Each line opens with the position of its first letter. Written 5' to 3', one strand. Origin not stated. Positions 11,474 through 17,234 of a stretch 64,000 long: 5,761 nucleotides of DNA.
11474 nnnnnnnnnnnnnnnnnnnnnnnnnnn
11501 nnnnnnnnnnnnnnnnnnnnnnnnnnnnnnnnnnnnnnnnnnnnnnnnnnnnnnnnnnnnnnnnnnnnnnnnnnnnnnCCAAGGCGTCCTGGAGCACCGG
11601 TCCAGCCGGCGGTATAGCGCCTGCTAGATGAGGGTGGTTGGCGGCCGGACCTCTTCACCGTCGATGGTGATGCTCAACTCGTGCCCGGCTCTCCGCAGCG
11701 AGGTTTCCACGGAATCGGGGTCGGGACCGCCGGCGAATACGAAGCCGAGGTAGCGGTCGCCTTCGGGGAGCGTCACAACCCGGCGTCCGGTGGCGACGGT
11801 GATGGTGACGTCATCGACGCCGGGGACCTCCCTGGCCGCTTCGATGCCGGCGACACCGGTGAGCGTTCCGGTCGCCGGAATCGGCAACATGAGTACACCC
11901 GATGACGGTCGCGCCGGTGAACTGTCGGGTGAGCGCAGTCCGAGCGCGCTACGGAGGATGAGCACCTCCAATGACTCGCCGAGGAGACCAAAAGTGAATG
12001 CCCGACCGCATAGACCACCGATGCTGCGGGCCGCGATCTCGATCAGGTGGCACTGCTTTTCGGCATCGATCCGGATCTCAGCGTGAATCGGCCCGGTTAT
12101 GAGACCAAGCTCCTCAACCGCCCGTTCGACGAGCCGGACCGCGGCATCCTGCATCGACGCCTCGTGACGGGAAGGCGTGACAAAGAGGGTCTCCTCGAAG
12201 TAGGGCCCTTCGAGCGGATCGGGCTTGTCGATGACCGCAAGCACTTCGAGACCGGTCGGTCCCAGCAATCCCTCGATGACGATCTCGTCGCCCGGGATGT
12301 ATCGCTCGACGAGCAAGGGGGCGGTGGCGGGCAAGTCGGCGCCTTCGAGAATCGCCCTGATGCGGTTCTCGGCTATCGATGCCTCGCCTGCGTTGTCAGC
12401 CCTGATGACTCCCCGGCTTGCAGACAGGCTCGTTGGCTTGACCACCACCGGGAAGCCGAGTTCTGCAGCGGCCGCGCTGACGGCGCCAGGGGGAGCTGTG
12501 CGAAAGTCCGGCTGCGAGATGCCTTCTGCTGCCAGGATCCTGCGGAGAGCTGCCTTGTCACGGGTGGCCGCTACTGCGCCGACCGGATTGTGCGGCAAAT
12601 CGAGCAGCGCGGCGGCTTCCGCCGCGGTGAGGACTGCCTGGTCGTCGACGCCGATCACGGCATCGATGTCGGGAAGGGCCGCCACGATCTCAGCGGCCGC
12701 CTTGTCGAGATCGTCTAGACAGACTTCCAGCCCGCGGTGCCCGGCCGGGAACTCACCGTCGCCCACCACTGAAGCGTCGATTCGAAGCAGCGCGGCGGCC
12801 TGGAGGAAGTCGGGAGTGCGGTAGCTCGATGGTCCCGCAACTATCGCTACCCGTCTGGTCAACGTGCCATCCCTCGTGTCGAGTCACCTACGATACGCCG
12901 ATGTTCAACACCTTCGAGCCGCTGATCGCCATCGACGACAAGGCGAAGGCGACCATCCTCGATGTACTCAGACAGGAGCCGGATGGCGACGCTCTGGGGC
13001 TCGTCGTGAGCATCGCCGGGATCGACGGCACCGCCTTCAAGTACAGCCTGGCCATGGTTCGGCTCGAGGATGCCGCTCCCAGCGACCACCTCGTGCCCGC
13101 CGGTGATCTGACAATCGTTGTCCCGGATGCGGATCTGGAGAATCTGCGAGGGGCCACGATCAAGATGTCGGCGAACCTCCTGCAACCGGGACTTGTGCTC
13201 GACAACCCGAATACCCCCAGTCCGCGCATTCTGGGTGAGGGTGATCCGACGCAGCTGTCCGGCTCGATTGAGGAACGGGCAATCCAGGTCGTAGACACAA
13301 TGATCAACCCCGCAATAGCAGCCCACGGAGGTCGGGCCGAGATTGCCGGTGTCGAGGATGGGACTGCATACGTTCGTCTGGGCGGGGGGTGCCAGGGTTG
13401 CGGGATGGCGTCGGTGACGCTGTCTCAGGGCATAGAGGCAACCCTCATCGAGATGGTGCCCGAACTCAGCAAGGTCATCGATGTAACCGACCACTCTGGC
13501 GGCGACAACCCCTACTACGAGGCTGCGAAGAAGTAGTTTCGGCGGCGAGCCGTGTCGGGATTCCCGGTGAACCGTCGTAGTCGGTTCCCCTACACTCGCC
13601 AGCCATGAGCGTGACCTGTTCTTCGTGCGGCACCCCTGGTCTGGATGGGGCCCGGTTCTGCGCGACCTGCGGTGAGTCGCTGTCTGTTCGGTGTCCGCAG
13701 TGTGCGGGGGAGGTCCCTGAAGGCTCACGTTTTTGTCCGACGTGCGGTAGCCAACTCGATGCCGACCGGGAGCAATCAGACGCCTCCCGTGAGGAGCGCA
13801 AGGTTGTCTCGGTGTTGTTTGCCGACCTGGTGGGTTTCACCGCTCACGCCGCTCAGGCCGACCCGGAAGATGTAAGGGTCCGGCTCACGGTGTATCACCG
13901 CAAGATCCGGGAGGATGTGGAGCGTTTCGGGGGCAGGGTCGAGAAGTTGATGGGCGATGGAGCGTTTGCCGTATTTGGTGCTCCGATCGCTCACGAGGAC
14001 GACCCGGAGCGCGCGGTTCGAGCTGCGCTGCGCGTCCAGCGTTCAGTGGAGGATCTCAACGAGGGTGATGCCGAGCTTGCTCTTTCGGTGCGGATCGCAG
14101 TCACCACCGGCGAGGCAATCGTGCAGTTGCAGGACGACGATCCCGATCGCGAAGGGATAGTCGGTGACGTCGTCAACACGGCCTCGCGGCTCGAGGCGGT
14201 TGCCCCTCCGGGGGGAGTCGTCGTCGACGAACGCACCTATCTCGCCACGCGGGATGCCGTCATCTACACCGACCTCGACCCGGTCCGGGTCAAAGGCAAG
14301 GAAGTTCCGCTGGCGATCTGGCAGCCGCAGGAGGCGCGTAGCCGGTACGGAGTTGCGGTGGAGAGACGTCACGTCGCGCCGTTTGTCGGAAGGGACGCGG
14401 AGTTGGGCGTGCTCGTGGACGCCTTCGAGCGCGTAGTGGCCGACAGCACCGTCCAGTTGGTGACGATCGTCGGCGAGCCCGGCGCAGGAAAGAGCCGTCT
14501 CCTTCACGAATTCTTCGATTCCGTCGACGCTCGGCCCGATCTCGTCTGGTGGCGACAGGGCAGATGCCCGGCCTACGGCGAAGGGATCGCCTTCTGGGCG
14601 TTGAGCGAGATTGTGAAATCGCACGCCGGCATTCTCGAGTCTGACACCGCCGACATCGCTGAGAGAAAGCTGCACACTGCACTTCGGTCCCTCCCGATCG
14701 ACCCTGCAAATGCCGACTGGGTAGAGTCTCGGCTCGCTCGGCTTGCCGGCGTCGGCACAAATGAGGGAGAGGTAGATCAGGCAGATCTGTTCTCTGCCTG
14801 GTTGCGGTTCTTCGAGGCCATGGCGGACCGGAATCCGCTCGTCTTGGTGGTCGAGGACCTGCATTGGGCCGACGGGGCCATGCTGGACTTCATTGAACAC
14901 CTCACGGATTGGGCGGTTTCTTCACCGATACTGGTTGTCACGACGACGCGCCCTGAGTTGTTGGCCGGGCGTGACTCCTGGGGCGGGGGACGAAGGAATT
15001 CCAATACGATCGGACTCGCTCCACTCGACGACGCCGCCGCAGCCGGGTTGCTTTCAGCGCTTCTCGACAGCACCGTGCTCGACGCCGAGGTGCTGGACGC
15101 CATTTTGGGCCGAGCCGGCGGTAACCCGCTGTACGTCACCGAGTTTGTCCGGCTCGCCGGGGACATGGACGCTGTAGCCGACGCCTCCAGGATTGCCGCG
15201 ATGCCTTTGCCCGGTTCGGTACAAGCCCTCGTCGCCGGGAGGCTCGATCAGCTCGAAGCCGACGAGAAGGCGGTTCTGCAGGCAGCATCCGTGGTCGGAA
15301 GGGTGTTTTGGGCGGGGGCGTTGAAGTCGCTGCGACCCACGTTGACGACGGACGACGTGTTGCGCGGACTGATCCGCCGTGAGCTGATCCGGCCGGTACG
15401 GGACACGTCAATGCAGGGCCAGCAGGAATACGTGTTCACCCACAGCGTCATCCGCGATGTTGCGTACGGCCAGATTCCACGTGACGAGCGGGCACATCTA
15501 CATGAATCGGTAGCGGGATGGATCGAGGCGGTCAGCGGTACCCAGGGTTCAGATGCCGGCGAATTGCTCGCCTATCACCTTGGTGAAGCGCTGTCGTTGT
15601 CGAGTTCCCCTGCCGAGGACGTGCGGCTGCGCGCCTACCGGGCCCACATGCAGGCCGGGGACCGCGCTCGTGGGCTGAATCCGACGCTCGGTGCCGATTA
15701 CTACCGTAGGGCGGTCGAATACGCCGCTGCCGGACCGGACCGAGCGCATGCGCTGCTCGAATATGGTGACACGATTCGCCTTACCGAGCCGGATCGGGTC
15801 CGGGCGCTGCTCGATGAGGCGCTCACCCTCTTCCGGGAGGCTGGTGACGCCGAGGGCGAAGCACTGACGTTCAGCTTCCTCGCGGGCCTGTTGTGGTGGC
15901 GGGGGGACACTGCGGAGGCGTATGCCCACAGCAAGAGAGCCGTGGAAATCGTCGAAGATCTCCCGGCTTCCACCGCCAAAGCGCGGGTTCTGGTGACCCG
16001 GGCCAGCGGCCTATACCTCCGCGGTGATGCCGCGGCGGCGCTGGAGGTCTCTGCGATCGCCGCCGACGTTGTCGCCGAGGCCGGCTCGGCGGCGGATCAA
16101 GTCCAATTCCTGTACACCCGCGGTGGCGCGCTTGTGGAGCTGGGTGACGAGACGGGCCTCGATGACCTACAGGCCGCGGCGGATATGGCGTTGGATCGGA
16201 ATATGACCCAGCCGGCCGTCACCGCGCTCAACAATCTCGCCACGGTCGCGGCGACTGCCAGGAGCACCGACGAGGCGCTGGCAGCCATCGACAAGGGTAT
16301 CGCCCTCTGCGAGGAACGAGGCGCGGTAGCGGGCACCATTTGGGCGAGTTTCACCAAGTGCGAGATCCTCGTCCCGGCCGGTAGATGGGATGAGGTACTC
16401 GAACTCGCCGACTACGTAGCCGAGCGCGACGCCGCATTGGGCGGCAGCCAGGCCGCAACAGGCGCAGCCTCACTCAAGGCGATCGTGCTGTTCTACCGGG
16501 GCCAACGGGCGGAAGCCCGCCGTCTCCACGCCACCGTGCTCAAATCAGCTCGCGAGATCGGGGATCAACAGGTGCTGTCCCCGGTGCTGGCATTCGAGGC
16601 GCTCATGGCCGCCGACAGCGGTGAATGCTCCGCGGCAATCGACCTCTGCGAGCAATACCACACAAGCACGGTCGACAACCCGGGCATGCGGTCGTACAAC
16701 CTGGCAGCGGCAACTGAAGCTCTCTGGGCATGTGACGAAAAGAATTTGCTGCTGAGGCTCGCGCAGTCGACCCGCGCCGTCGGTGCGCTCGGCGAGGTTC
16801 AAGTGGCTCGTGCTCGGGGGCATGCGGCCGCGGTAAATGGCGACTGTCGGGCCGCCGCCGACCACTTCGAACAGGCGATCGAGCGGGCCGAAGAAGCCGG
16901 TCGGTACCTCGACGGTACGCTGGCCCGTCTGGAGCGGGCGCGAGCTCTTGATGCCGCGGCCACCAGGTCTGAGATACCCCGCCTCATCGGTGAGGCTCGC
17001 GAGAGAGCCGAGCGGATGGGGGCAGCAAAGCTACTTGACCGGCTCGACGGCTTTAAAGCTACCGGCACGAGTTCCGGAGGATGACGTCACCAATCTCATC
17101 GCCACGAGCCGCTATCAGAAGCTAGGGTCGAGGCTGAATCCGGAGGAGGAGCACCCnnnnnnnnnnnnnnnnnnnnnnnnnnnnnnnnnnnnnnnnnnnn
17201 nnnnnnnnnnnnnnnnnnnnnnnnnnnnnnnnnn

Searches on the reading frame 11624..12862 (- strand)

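Call 3: search_protein_families(library=pfam, proteins=[window:11624-12862:-], max_evalue=1)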
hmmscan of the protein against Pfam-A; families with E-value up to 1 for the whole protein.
window:11624-12862:- (412 aa): 8 families
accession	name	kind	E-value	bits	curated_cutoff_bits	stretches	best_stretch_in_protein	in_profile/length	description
PF13535.11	ATP-grasp_4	-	1.9e-27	96.3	27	1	136-286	2-158/160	ATP-grasp domain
PF18603.7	LAL_C2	-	2.6e-16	60.1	29.4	1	325-400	2-77/78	L-amino acid ligase C-terminal domain 2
PF01071.24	GARS_A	-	0.00013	22.3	27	1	103-199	3-99/194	Phosphoribosylglycinamide synthetase, ATP-grasp (A) domain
PF18130.6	ATPgrasp_N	-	0.00043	21.2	27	1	54-91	41-81/81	ATP-grasp N-terminal domain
PF02222.28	ATP-grasp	-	0.00088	19.4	27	1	110-279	3-162/179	ATP-grasp domain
PF07478.18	Dala_Dala_lig_C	-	0.0012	18.9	24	1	117-202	17-93/204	D-ala D-ala ligase C-terminus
PF02655.19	ATP-grasp_3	-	0.0079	16.7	23.2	1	102-280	3-157/160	ATP-grasp domain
PF17886.7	ArsA_HSP20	-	0.085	12.9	22.5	0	350-367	25-42/63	HSP20-like domain found in ArsA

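Call 4: search_protein_families(library=ncbifam, proteins=[window:11624-12862:-], max_evalue=1)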
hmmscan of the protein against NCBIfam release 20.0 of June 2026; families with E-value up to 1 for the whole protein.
window:11624-12862:- (412 aa): 32 families (the best 25 are shown)
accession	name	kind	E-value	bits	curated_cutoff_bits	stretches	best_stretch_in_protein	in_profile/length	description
NF002563.0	PRK02186.1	subfamily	1.4e-34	119.5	625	1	56-404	61-400/890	argininosuccinate lyase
NF053745.1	AAntcapLigBacD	equivalog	9.1e-14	50.7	850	1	60-282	94-330/471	alanine--anticapsin ligase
NF002378.0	PRK01372.1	subfamily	2.6e-10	39.5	243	1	91-277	89-268/305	D-alanine--D-alanine ligase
NF005543.0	PRK07206.1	subfamily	1.6e-08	33.6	302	1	64-288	69-296/416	hypothetical protein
NF009404.0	PRK12767.1-3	equivalog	5.7e-07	28.7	316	1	97-205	106-219/344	carbamoyl phosphate synthase-like protein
TIGR01205.1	D_ala_D_alaTIGR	subfamily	7.8e-06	25.1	245.65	1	94-209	98-211/318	D-alanine--D-alanine ligase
TIGR02144.1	LysX_arch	equivalog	1.3e-05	24.5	275.6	1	92-162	77-148/281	lysine biosynthesis protein LysX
NF010623.0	PRK14016.1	subfamily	1.3e-05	23.6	877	1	96-193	208-299/871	cyanophycin synthetase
TIGR00768.1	rimK_fam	subfamily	3.6e-05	23.3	143.4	1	92-162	77-148/276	RimK family alpha-L-glutamate ligase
NF002528.0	PRK01966.1-4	subfamily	5.4e-05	22.2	262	1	94-196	133-236/366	D-alanine--D-alanine ligase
TIGR00877.1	purD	equivalog_domain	0.00011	21.1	288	1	102-199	104-201/425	phosphoribosylamine--glycine ligase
NF009402.0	PRK12767.1-1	equivalog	0.00043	19.2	218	1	89-167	102-179/329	carbamoyl phosphate synthase-like protein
TIGR02068.2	cya_phycin_syn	equivalog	0.00097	17.2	850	1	96-193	207-298/862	cyanophycin synthetase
NF009405.0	PRK12767.1-4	equivalog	0.0013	17.8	390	1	97-162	107-170/320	carbamoyl phosphate synthase-like protein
NF006766.0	PRK09288.1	equivalog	0.0013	17.5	339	1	76-154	89-167/396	formate-dependent phosphoribosylglycinamide formyltransferase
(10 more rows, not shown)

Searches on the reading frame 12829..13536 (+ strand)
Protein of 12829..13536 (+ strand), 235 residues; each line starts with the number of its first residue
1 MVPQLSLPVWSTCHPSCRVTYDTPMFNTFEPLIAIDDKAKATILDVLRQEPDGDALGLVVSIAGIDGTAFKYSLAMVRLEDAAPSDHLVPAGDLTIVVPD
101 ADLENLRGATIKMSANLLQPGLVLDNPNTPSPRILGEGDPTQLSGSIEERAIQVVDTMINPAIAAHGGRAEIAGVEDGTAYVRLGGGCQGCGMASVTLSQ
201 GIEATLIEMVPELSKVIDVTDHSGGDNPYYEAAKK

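Call 3: search_protein_families(library=pfam, proteins=[window:12829-13536:+], max_evalue=1)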
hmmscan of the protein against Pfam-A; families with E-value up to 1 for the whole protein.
window:12829-13536:+ (235 aa): 2 families
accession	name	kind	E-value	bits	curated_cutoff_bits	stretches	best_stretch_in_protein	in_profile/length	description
PF01106.22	NifU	-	2e-20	73.1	27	1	153-217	3-67/67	NifU-like domain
PF04324.20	Fer2_BFD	-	0.018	15.8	26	1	154-194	8-43/50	BFD-like [2Fe-2S] binding domain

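Call 4: search_protein_families(library=ncbifam, proteins=[window:12829-13536:+], max_evalue=1)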
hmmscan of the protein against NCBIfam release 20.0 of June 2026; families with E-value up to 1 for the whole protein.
window:12829-13536:+ (235 aa): 9 families
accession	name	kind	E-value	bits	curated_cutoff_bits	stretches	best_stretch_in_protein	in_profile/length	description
TIGR03341.1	YhgI_GntY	equivalog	9.1e-31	107.1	269.35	1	33-230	1-190/190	Fe-S biogenesis protein NfuA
NF008392.0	PRK11190.1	equivalog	2.1e-23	83.3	268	1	33-230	2-192/192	Fe-S biogenesis protein NfuA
TIGR02000.1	NifU_proper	equivalog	2.6e-08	33.6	273.3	1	137-217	209-288/290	Fe-S cluster assembly protein NifU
TIGR00049.1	TIGR00049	subfamily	3.4e-07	30.4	58.8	1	33-129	1-94/106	iron-sulfur cluster assembly accessory protein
NF010147.0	PRK13623.1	equivalog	0.00045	20.4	117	1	33-130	10-104/115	iron-sulfur cluster insertion protein ErpA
TIGR01997.1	sufA_proteo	equivalog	0.0016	18.6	136.2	1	33-131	3-97/107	Fe-S cluster assembly scaffold SufA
TIGR02011.1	IscA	equivalog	0.0079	16.4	150.6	1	33-129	1-93/105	iron-sulfur cluster assembly protein IscA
TIGR01911.1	HesB_rel_seleno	subfamily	0.037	14.6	66.35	1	33-121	4-88/92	HesB-like protein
NF007049.0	PRK09502.1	equivalog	0.057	13.6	181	1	33-130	3-96/107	iron-sulfur cluster assembly protein IscA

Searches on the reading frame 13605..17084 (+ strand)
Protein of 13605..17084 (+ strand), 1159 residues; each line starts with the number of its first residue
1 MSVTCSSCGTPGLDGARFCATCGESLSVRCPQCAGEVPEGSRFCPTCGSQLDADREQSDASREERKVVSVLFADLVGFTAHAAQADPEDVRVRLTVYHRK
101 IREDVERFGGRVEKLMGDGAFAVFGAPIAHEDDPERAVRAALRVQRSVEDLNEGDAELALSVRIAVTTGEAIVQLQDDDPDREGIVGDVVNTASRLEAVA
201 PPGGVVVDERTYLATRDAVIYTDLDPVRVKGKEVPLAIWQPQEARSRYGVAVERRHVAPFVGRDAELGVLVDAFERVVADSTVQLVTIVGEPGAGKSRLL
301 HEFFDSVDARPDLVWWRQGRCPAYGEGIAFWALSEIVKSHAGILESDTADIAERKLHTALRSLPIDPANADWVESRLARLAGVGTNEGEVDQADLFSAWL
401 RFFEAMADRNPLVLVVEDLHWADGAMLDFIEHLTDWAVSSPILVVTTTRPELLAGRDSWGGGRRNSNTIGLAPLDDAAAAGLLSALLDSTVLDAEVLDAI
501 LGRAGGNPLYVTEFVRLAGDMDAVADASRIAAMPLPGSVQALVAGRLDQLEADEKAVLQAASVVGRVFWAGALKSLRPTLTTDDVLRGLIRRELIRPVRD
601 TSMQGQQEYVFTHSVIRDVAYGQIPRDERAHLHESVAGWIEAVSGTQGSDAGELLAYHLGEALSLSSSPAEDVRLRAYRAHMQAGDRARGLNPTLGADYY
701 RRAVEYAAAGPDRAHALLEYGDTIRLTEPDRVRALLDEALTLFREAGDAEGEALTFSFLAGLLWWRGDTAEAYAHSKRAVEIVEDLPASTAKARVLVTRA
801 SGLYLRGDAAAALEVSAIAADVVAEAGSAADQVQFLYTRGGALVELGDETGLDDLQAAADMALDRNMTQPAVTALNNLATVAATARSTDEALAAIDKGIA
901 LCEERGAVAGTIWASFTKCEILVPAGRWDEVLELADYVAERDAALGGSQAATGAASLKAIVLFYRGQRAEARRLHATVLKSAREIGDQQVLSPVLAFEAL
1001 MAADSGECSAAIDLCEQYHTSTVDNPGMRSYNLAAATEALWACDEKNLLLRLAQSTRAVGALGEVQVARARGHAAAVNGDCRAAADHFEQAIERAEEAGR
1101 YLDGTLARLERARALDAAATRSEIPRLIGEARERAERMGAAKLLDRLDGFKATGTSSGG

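Call 58: search_protein_families(library=pfam, proteins=[window:13605-17084:+], max_evalue=0.0001)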
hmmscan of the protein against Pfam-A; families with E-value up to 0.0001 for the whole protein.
window:13605-17084:+ (1159 aa): 7 families
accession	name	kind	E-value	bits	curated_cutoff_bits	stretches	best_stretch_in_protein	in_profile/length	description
PF13191.12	AAA_16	-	3.9e-23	83.2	32.6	1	259-445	1-167/167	AAA ATPase domain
PF00211.25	Guanylate_cyc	-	1.3e-17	64.4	21.9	1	64-233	5-174/183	Adenylate and Guanylate cyclase catalytic domain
PF12773.13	DZR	-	2.8e-10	40.6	27.3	1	5-48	1-45/45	Double zinc ribbon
PF13424.12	TPR_12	-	2.3e-09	37.8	30.1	1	753-814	3-66/77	Tetratricopeptide repeat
PF13240.11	Zn_Ribbon_1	-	3.2e-09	36.7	25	0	5-25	2-22/23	zinc-ribbon domain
PF13248.11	Zn_ribbon_3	-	4.8e-06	26.3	27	0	3-24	3-24/26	zinc-ribbon domain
PF13401.12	AAA_22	-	8.5e-06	26.6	27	1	282-444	4-118/130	AAA domain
